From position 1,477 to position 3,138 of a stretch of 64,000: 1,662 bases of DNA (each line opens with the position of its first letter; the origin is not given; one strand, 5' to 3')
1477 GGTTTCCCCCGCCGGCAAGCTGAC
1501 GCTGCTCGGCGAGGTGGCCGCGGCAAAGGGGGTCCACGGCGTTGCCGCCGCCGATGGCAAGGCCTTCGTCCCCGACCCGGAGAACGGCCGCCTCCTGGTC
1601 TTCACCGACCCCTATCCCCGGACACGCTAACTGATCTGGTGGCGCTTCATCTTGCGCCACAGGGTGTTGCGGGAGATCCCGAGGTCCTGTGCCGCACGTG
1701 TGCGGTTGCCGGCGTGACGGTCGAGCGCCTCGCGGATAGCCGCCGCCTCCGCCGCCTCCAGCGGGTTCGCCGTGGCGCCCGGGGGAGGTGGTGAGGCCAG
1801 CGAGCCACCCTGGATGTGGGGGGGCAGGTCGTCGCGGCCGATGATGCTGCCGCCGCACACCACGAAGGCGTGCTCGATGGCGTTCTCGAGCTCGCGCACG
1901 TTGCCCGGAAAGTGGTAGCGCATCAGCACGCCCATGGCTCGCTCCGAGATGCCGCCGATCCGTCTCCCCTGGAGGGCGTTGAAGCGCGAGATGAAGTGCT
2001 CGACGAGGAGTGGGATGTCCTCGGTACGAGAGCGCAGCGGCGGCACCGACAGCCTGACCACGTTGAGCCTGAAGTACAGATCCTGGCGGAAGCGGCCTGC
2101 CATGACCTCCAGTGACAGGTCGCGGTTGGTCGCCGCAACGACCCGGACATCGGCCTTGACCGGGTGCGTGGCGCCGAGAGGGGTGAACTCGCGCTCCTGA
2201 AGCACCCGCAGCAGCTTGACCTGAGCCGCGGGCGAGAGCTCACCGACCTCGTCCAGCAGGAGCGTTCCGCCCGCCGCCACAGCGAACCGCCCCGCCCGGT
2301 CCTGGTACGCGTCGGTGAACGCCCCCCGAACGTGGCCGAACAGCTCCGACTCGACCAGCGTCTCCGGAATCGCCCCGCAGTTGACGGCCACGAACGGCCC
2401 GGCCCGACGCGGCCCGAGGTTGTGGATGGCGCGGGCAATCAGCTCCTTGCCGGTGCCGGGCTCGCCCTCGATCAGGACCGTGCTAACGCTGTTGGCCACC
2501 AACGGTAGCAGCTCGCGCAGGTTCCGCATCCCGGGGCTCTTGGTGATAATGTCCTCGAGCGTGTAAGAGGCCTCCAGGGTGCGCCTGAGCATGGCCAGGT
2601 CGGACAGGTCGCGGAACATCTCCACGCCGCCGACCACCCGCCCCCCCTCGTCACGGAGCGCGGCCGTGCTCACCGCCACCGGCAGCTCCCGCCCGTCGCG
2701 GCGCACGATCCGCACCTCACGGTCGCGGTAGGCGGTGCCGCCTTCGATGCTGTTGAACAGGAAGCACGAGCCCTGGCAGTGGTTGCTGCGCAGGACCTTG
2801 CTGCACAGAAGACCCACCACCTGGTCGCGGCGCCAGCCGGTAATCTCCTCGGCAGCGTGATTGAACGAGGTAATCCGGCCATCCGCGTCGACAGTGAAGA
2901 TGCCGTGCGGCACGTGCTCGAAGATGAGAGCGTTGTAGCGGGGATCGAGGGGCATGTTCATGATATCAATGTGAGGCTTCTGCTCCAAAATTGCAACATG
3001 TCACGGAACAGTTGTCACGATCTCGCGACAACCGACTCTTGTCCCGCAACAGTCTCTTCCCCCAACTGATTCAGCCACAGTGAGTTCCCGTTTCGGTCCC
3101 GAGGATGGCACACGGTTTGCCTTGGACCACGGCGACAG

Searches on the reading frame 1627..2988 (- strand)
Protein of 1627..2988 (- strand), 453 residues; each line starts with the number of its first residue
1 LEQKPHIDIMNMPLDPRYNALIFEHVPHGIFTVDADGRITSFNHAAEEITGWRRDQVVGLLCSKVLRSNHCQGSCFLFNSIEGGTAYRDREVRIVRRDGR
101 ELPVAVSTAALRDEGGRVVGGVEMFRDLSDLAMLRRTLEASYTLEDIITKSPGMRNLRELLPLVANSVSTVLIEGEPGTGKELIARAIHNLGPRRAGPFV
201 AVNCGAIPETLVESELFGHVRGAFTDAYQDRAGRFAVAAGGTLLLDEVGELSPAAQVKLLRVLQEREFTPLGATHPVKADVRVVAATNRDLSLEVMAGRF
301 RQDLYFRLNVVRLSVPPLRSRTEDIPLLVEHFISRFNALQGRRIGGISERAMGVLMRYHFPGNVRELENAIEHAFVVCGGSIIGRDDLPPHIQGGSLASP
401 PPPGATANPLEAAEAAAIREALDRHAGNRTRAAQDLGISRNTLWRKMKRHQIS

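Call 7: search_protein_families(library=pfam, proteins=[window:1627-2988:-], max_evalue=0.01)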
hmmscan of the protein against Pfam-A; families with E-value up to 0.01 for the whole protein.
window:1627-2988:- (453 aa): 18 families
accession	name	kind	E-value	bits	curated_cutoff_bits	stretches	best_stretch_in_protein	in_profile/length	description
PF00158.32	Sigma54_activat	-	2.3e-66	223.1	20.2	1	147-313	1-167/168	Sigma-54 interaction domain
PF25601.1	AAA_lid_14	-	5.5e-27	93.9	27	1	319-396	1-78/87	AAA+ ATPase lid domain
PF14532.12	Sigma54_activ_2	-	8.4e-21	75.1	25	1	149-318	2-138/138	Sigma-54 interaction domain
PF13426.13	PAS_9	-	1.3e-16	61.2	27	1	27-130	1-103/103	PAS domain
PF00989.32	PAS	-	2.3e-16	60.3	22.6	1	21-127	5-112/113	PAS fold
PF02954.25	HTH_8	-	1.6e-15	57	22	1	410-449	2-41/42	Bacterial regulatory protein, Fis family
PF08448.16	PAS_4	-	1.3e-11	45.2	23.1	1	23-130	1-107/110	PAS fold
PF07728.20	AAA_5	-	2.9e-10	40.7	22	1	171-290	2-124/139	AAA domain (dynein-related subfamily)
PF13188.13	PAS_8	-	6.4e-08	32.7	21.8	1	22-65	6-46/65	PAS domain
PF00004.35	AAA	-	7e-07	30.2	21.2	1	171-307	1-130/131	ATPase family associated with various cellular activities (AAA)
PF18024.7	HTH_50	-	4.8e-05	23.4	27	1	411-453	9-50/50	Helix-turn-helix domain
PF07726.17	AAA_3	-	5.6e-05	23.5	27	1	171-288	2-111/131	ATPase family associated with various cellular activities (AAA)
PF01078.27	Mg_chelatase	-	0.00026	20.9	20.3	0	156-193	10-47/207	Magnesium chelatase, subunit ChlI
PF13542.12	HTH_Tnp_ISL3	-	0.001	18.9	27.4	1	412-450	15-50/51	Helix-turn-helix domain of transposase family ISL3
PF08447.18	PAS_3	-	0.0014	19.3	25.6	1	42-119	4-83/89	PAS fold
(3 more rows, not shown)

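Call 17: search_protein_families(library=ncbifam, proteins=[window:1627-2988:-], max_evalue=0.001)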
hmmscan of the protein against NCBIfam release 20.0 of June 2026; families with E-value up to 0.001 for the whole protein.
window:1627-2988:- (453 aa): 37 families (the best 25 are shown)
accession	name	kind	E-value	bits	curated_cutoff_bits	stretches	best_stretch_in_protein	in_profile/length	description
NF008469.0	PRK11361.1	equivalog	9.5e-110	367.4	714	1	130-452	128-456/461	acetoacetate metabolism transcriptional regulator AtoC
TIGR01817.1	nifA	equivalog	4.6e-103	345.8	528.85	1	139-389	190-439/534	nif-specific transcriptional activator NifA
NF007689.0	PRK10365.1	equivalog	2.6e-95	319.8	760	1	146-449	140-441/441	sigma-54-dependent response regulator transcription factor ZraR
NF041552.1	TF_PrdR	equivalog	4.9e-95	319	795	1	21-450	138-576/577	sigma-54 dependent transcriptional regulator PrdR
NF003451.0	PRK05022.1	equivalog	1.8e-93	314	476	1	142-452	187-510/512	nitric oxide reductase transcriptional regulator NorR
NF038308.1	RNA_repair_RtcR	equivalog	1.9e-93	314.1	650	1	136-444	171-505/530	RNA repair transcriptional activator RtcR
TIGR01818.1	ntrC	equivalog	5e-93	312.4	558.6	2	142-392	131-381/463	nitrogen regulation protein NR(I)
TIGR02915.1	PEP_resp_reg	equivalog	3.8e-91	306.1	502.6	1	136-452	127-444/445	PEP-CTERM-box response regulator transcription factor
TIGR02329.1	propionate_PrpR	equivalog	5e-90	302.6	499.2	1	135-448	202-525/526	propionate catabolism operon regulatory protein PrpR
NF011953.0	PRK15424.1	equivalog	2.6e-88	297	703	1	134-450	208-534/538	propionate catabolism operon regulatory protein PrpR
NF050807.1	TransRegFlbDCaul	equivalog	1.4e-87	294.5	750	1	145-450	118-438/454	sigma-54-dependent transcriptional regulator FlbD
NF041906.1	V4R_TF_MobR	exception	2.2e-84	283.9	999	1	137-449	224-543/544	phenol degradation transcriptional regulator MobR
NF011695.0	PRK15115.1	equivalog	4.6e-82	276.1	763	1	144-452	134-438/445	two-component system response regulator GlrR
NF011958.0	PRK15429.1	equivalog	9.1e-81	272.4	830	1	142-452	376-686/692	formate hydrogenlyase transcriptional activator FlhA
NF041946.1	LuxO_transreg_Vib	equivalog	2e-75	254.4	800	2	144-393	132-381/463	quorum-sensing sigma-54 dependent transcriptional regulator LuxO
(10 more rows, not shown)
